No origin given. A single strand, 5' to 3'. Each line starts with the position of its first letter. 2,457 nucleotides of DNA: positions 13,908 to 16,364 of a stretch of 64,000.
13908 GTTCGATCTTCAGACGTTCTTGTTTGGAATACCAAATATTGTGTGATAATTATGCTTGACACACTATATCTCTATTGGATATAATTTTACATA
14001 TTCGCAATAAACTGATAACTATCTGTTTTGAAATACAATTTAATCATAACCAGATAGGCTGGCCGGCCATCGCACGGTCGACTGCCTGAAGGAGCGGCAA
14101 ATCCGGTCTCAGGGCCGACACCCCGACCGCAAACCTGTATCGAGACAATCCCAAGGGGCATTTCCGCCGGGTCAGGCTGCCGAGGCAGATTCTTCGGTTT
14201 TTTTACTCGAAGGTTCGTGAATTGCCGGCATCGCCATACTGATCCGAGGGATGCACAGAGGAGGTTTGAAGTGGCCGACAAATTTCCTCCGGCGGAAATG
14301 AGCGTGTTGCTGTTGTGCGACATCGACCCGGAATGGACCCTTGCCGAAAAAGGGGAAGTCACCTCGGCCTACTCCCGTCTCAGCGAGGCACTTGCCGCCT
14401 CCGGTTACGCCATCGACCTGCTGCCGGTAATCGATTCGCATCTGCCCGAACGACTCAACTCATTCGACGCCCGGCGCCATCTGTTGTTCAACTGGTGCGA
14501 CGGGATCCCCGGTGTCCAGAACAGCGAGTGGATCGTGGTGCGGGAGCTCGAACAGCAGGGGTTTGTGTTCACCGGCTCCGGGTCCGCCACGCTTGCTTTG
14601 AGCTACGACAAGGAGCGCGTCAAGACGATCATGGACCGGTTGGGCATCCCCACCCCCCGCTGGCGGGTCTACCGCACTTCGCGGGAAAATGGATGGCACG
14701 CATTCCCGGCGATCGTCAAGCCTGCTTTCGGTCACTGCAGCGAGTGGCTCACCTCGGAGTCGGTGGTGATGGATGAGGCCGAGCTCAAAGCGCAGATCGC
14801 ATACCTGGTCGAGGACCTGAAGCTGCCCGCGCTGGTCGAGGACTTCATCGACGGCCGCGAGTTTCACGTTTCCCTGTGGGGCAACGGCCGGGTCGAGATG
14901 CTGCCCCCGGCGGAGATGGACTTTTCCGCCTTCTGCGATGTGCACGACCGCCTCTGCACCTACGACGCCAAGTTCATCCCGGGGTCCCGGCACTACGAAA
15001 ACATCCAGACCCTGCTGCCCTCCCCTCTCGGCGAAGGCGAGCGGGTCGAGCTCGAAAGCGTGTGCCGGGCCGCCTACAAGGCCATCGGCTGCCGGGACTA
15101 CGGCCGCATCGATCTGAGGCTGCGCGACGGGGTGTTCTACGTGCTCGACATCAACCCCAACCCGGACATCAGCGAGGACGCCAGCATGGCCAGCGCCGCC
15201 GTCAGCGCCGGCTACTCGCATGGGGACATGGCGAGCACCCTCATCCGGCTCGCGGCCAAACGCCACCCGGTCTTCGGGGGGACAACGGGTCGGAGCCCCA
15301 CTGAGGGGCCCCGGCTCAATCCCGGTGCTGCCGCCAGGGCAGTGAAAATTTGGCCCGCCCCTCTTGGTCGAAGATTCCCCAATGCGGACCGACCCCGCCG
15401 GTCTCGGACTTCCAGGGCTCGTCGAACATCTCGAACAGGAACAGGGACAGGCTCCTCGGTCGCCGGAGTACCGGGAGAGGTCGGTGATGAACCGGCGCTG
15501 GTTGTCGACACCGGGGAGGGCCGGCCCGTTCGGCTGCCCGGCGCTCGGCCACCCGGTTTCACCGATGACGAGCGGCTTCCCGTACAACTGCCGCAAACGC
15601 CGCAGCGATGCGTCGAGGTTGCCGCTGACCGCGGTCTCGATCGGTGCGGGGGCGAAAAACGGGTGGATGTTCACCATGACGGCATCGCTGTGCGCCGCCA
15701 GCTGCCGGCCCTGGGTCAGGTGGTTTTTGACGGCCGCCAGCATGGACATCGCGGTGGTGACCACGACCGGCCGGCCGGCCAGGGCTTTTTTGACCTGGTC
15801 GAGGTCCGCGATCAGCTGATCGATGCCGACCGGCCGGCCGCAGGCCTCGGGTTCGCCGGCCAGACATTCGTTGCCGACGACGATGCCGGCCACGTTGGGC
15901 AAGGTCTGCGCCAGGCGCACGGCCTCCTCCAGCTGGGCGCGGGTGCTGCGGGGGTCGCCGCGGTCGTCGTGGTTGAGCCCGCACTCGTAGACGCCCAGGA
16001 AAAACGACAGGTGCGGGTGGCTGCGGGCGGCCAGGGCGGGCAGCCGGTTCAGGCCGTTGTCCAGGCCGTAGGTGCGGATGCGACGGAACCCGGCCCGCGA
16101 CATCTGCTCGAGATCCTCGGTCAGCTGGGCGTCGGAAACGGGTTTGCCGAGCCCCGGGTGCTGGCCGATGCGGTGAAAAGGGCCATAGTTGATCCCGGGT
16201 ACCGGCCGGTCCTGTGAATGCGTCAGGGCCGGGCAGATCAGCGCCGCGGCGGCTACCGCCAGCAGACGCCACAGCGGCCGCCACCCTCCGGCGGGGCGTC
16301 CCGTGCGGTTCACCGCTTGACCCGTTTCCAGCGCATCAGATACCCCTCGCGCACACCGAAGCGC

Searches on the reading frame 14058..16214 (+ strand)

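Call 35: search_protein_families(library=pfam, max_evalue=0.00001, proteins=[window:14058-16214:+])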
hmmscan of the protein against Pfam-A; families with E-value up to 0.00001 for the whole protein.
seq(719 aa): 1 family
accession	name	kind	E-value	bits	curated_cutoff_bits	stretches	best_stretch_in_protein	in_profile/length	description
PF07478.18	Dala_Dala_lig_C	-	8.5e-18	65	24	1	210-396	31-203/204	D-ala D-ala ligase C-terminus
